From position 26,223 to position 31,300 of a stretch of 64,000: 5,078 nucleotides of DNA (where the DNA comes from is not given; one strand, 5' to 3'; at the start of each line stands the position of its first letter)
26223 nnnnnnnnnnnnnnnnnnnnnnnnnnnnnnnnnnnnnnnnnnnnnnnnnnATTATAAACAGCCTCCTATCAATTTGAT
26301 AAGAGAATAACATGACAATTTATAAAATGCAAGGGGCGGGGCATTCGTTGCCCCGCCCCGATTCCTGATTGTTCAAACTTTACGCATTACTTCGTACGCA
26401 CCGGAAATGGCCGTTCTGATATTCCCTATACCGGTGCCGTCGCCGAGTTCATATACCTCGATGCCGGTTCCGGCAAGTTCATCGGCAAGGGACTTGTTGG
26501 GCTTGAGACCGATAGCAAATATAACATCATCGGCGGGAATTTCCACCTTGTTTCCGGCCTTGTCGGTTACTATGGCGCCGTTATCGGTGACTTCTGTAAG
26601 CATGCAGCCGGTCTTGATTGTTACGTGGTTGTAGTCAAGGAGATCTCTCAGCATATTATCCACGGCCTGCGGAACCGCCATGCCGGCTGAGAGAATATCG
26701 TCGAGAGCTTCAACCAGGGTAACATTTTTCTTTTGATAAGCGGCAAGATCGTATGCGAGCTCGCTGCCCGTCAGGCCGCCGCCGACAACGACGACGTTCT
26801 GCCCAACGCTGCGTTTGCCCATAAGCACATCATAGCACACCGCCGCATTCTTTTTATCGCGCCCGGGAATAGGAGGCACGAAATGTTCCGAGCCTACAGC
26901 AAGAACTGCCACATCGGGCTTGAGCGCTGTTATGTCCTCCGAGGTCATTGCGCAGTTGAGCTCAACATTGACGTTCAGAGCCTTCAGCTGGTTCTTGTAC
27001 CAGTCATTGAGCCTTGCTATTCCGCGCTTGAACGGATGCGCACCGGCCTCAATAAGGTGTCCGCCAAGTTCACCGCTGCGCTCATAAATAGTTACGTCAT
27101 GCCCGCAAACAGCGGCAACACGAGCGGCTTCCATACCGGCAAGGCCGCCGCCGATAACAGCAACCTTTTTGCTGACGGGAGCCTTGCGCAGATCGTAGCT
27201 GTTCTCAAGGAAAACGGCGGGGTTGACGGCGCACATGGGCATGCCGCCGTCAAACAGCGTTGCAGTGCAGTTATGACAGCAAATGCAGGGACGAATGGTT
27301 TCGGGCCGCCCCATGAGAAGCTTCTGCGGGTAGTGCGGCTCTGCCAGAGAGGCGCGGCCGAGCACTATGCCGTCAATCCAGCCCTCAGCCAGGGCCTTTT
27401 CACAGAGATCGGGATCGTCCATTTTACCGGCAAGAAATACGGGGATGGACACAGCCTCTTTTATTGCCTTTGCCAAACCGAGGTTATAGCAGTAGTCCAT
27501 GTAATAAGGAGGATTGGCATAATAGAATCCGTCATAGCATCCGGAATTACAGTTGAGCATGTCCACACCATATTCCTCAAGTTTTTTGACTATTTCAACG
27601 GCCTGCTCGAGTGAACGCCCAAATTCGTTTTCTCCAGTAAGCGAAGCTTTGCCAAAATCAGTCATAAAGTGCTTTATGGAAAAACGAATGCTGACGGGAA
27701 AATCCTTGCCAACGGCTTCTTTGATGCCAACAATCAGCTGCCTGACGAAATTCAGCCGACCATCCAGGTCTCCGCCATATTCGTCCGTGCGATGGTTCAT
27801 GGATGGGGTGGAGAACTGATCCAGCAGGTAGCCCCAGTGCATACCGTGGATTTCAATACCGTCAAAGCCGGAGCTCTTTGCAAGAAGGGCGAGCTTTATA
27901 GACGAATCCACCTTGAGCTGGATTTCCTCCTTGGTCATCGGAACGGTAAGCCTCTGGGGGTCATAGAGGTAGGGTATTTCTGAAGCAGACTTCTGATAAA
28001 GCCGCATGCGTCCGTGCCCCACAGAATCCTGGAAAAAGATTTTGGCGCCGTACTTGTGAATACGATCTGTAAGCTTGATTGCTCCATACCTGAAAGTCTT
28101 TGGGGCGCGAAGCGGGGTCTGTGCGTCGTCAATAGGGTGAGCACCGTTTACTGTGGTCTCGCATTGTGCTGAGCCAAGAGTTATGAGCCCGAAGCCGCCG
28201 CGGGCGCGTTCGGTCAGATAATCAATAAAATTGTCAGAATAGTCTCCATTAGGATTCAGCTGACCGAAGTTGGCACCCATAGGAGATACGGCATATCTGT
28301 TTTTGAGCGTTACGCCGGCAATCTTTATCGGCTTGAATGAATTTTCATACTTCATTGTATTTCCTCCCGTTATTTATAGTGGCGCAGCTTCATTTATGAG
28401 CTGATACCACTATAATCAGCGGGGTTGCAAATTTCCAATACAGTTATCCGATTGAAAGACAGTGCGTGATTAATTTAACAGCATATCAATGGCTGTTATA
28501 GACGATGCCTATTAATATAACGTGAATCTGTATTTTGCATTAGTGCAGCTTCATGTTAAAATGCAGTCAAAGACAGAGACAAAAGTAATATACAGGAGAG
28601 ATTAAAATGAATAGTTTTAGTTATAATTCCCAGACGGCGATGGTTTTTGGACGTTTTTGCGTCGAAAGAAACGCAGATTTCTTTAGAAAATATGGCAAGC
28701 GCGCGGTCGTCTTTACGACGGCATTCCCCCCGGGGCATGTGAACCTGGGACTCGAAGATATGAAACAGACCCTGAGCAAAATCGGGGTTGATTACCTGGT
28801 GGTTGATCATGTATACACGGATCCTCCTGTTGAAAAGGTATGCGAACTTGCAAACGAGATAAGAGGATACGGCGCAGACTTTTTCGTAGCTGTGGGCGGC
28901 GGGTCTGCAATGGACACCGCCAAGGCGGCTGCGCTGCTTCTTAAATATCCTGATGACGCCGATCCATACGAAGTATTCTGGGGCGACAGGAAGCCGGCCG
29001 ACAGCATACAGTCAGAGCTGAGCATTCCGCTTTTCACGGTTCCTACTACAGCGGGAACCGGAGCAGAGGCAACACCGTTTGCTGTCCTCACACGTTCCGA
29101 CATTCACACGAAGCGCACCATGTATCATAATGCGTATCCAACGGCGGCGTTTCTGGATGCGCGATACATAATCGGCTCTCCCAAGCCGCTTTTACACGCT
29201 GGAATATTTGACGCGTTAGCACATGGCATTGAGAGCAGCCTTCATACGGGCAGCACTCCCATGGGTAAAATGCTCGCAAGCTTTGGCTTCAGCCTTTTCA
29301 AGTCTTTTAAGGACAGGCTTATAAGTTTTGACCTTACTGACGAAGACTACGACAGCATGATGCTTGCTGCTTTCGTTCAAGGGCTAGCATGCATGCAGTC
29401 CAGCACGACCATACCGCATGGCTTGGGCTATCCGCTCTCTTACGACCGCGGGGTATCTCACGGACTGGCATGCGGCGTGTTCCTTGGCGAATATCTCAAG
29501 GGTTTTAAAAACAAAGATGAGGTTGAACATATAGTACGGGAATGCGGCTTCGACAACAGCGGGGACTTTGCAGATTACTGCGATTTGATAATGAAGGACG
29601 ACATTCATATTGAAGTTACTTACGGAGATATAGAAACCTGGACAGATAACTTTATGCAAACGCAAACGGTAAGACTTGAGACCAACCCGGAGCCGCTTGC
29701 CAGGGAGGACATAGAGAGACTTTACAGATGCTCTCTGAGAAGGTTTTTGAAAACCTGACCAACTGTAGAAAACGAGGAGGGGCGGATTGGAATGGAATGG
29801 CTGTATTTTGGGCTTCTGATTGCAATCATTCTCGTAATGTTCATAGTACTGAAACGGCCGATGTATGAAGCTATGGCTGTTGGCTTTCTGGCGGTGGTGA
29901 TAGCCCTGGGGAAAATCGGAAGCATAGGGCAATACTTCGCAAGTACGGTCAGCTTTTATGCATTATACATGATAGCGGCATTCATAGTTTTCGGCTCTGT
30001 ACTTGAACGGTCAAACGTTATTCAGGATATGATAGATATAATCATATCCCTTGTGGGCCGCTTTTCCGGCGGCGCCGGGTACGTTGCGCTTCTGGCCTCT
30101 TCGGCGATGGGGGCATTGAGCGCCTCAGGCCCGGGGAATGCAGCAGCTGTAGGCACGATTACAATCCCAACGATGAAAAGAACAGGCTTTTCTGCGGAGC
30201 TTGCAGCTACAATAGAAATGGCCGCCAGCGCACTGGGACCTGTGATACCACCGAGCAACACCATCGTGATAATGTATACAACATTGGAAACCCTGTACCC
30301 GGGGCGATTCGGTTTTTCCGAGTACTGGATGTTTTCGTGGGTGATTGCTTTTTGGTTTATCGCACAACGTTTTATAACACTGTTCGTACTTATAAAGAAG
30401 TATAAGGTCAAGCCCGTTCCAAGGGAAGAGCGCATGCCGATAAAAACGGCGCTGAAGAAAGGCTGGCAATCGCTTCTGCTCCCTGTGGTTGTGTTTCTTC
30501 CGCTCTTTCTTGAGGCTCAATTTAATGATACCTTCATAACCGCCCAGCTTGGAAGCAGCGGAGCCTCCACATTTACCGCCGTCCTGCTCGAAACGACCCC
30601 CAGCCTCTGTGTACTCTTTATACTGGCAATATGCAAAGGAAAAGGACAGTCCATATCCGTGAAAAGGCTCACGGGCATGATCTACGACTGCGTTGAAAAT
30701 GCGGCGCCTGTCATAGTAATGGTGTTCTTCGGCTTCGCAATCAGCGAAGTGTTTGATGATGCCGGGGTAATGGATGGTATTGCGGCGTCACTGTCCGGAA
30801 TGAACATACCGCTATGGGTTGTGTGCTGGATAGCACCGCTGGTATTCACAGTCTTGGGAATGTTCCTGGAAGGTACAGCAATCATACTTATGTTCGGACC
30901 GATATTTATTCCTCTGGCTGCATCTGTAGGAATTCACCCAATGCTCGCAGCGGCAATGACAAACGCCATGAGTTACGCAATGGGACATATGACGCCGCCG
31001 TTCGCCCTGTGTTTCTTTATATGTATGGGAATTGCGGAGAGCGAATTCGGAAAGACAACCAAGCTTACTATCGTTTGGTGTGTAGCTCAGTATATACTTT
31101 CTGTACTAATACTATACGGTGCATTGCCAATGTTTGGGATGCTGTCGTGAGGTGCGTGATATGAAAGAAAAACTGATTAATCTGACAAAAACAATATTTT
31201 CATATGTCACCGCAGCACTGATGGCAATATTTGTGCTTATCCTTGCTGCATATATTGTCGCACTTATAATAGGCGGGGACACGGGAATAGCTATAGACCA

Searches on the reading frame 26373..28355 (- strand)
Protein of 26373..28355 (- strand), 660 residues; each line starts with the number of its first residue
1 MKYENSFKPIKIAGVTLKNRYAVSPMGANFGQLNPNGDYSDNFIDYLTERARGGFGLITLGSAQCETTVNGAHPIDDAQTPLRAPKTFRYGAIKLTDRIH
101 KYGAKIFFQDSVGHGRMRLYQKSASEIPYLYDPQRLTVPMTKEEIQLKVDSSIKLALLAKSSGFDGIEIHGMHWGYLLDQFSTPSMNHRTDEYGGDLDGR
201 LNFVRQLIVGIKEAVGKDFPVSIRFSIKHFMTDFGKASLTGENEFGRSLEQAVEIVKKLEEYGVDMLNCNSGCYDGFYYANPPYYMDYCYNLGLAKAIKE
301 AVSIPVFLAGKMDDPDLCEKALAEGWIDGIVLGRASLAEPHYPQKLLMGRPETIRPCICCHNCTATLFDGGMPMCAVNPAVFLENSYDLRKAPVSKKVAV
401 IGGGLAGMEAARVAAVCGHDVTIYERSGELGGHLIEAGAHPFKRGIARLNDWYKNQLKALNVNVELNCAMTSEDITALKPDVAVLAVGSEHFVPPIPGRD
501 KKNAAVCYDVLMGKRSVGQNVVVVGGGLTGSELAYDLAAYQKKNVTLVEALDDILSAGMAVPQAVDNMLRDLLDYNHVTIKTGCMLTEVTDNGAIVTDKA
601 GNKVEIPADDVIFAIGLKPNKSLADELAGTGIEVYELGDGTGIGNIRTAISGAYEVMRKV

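Call 8: search_protein_families(library=pfam, proteins=[window:26373-28355:-])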
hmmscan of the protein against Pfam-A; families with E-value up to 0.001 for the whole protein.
window:26373-28355:- (660 aa): 14 families
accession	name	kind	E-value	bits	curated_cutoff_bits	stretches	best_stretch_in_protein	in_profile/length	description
PF00724.26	Oxidored_FMN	-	3.1e-44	152.1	27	1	7-351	3-340/342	NADH:flavin oxidoreductase / NADH oxidase family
PF07992.20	Pyr_redox_2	-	3.5e-36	125.6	26.1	2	477-632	97-249/291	Pyridine nucleotide-disulphide oxidoreductase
PF00070.33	Pyr_redox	-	6.5e-16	59.1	22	2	520-594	1-71/82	Pyridine nucleotide-disulphide oxidoreductase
PF13738.12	Pyr_redox_3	-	3.3e-12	46.7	30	1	493-625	140-275/305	Pyridine nucleotide-disulphide oxidoreductase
PF13450.12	NAD_binding_8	-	1.6e-11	44.8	21.9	1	400-435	1-36/68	NAD(P)-binding Rossmann-like domain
PF01266.30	DAO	-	8.2e-10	39.2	27.9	1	521-553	2-33/353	FAD dependent oxidoreductase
PF01134.28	GIDA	-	9.5e-08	31.9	22.1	1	397-446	1-47/391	Glucose inhibited division protein A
PF12831.13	FAD_oxidored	-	1.9e-07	31.1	27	1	398-443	2-47/416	FAD dependent oxidoreductase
PF03486.20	HI0933_like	-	1.7e-06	28.1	50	0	397-438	2-43/244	HI0933-like protein Rossmann domain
PF00890.30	FAD_binding_2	-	1.7e-06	28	20.4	1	398-435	2-39/414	FAD binding domain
PF02737.24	3HCDH_N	-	4.5e-06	27.1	22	0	397-430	1-34/180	3-hydroxyacyl-CoA dehydrogenase, NAD binding domain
PF01262.27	AlaDh_PNT_C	-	1.5e-05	25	23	1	397-428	30-61/214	Alanine dehydrogenase/PNT, C-terminal domain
PF01207.24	Dus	-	0.0005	19.7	20.4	0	249-342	137-223/311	Dihydrouridine synthase (Dus)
PF01593.30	Amino_oxidase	-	0.00054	19.8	19.8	0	405-467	1-68/443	Flavin containing amine oxidoreductase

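Call 9: search_protein_families(library=ncbifam, proteins=[window:26373-28355:-], max_evalue=1e-10)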
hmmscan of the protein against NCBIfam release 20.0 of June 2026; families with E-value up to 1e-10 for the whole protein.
window:26373-28355:- (660 aa): 29 families (the best 25 are shown)
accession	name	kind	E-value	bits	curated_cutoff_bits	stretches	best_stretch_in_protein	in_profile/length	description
NF045599.1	bili_reduct_long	exception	8.2e-114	381.1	750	1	7-658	2-639/641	bilirubin reductase, long form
NF041087.1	bile_acid_BaiCD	equivalog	1.5e-107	360.3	825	1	3-659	1-641/642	bile acid Fe-S flavoenzyme BaiCD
TIGR03997.1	mycofact_OYE_2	equivalog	8.6e-99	331.7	793.15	1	7-658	3-643/645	mycofactocin system FadH/OYE family oxidoreductase 2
TIGR03996.1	mycofact_OYE_1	hypoth_equivalog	1.3e-46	159.4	627.9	1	9-612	5-592/633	mycofactocin system FadH/OYE family oxidoreductase 1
NF045592.1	bili_reduct_N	equivalog_domain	2.6e-46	158.4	425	1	7-376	3-361/363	bilirubin reductase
NF010047.0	PRK13523.1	equivalog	3.6e-38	131.5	431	1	5-345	4-319/339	NADPH dehydrogenase NamA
NF006101.0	PRK08255.1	equivalog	2.1e-32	112.1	1078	1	123-342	525-726/768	bifunctional salicylyl-CoA 5-hydroxylase/oxidoreductase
NF003437.0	PRK04965.1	equivalog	2.4e-23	82.8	392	1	481-626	101-246/378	NADH:flavorubredoxin reductase NorW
TIGR01350.1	lipoamide_DH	equivalog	1.3e-20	73.5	408.8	1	476-633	128-282/461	dihydrolipoyl dehydrogenase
NF007899.0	PRK10605.1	subfamily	1.1e-17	64.4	403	1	140-345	152-336/365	N-ethylmaleimide reductase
TIGR02053.1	MerA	equivalog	1.2e-17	64.1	454.45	1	481-638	131-286/465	mercury(II) reductase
NF004943.0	PRK06292.2-1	equivalog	2.6e-15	56.1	432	1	481-633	133-282/456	dihydrolipoyl dehydrogenase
NF009410.0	PRK12771.1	subfamily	2.5e-14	52.8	516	1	385-627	128-390/566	NAD(P)-binding protein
TIGR02374.1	nitri_red_nirB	equivalog_domain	3.1e-14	52.3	578.35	1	460-634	78-252/794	nitrite reductase large subunit NirB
NF004947.0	PRK06292.2-5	equivalog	4.2e-14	52.3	592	0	478-625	130-276/474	dihydrolipoyl dehydrogenase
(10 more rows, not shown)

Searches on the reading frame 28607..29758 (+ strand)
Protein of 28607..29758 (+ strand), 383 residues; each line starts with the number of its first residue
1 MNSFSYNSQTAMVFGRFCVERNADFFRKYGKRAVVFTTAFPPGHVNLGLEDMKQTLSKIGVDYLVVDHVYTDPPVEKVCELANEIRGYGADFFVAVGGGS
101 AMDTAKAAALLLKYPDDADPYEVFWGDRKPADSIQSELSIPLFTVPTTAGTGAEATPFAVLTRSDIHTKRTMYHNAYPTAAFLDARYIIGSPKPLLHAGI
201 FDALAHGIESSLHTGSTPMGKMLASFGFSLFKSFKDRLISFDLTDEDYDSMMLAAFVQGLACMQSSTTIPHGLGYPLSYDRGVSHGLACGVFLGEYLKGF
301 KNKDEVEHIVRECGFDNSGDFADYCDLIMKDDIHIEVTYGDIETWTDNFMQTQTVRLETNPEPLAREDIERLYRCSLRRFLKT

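Call 8: search_protein_families(library=pfam, proteins=[window:28607-29758:+])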
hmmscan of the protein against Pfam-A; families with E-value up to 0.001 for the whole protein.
window:28607-29758:+ (383 aa): 3 families
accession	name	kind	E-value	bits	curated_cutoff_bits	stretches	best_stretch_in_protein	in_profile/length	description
PF00465.25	Fe-ADH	-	6.3e-37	127.2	31.3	1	10-184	2-167/168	Iron-containing alcohol dehydrogenase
PF13685.12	Fe-ADH_2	-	6e-12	46.3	28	1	43-113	29-98/149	Iron-containing alcohol dehydrogenase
PF25137.1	ADH_Fe_C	-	9.8e-10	38.9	27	1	200-374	5-191/194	Fe-containing alcohol dehydrogenase family, C-terminal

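Call 9: search_protein_families(library=ncbifam, proteins=[window:28607-29758:+], max_evalue=1e-10)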
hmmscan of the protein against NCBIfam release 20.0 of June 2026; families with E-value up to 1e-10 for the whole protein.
window:28607-29758:+ (383 aa): 14 families
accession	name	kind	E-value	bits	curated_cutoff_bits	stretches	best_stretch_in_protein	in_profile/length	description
TIGR03405.1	Phn_Fe-ADH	equivalog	2e-37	128.8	423.7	1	60-302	48-290/355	iron-containing alcohol dehydrogenase PsrA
TIGR02638.1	lactal_redase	equivalog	4.5e-32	111.3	523.15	1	31-297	30-289/379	lactaldehyde reductase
NF007911.0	PRK10624.1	equivalog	1.2e-31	110.1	537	1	49-298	47-289/382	lactaldehyde reductase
NF010378.0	PRK13805.1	equivalog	1e-30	106.3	951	1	31-298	483-755/872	bifunctional acetaldehyde-CoA/alcohol dehydrogenase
NF041833.1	Fe_ADH_ErcA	equivalog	5.9e-30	104.6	550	1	12-375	11-380/382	alcohol dehydrogenase-like regulatory protein ErcA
NF050025.1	SulfAcetaldRedSarD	equivalog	2.7e-29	102.2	700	1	4-291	3-282/385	sulfoacetaldehyde reductase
NF053866.1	CholDhdGbsBBac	equivalog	1.1e-23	83.5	550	1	9-295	15-296/392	choline dehydrogenase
NF058672.1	4HyButDHCUPNE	equivalog_domain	7.6e-23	81.3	500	1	49-303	45-294/378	4-hydroxybutyrate dehydrogenase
NF011998.0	PRK15454.1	equivalog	8e-21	74.2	556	1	54-294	71-304/395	ethanolamine utilization ethanol dehydrogenase EutG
NF007363.0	PRK09860.1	equivalog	4e-19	69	581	1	24-313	24-303/383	L-threonine dehydrogenase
NF006941.0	PRK09423.1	subfamily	2.8e-15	56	336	0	132-211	101-180/367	glycerol dehydrogenase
NF041822.1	daptide_DH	equivalog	9.8e-15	54.3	300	1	69-204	36-168/363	daptide-type RiPP biosynthesis dehydogenase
NF011717.0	PRK15138.1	equivalog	1.1e-14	54.3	645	1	1-212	1-204/387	alcohol dehydrogenase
NF053832.1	GlycoaldRedHalo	equivalog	6.1e-12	45.3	550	0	131-211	100-180/363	glycolaldehyde reductase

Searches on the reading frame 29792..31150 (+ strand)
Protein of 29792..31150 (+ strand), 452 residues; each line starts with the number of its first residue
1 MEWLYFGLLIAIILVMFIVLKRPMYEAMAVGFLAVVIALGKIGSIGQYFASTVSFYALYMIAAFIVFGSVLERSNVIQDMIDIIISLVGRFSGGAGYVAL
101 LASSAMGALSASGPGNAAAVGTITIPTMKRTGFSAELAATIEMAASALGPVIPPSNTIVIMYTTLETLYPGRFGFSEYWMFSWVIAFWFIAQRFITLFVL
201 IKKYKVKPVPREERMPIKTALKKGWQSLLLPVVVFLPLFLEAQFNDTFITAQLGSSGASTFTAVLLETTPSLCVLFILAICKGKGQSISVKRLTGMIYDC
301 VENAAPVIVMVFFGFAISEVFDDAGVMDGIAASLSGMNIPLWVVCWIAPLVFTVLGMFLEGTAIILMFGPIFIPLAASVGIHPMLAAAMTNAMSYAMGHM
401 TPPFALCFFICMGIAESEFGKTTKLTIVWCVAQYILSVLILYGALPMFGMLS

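Call 8: search_protein_families(library=pfam, proteins=[window:29792-31150:+])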
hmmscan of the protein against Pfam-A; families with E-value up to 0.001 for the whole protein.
window:29792-31150:+ (452 aa): 3 families
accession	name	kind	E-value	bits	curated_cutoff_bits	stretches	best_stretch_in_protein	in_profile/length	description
PF06808.19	DctM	-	7.5e-54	183.6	23.8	1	12-442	2-409/413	Tripartite ATP-independent periplasmic transporter, DctM component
PF03600.22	CitMHS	-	7.5e-10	38.8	31.9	2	304-441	38-178/336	Citrate transporter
PF02447.22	GntP_permease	-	5.6e-06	25.8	22.5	1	254-442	250-432/440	GntP family permease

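Call 9: search_protein_families(library=ncbifam, proteins=[window:29792-31150:+], max_evalue=1e-10)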
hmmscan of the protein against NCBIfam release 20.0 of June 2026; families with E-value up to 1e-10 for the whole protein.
window:29792-31150:+ (452 aa): 3 families
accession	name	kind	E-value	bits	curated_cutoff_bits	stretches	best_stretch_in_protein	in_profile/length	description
TIGR00786.1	dctM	subfamily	3.5e-37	128.1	268.45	1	32-442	13-396/405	TRAP transporter large permease subunit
TIGR02123.1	TRAP_fused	subfamily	2e-32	112.7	320.65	1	57-442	167-530/615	TRAP transporter fused permease subunit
NF011634.1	PRK15060.1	equivalog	1.8e-13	50.3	800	1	44-442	42-412/425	2,3-diketo-L-gulonate TRAP transporter large permease YiaN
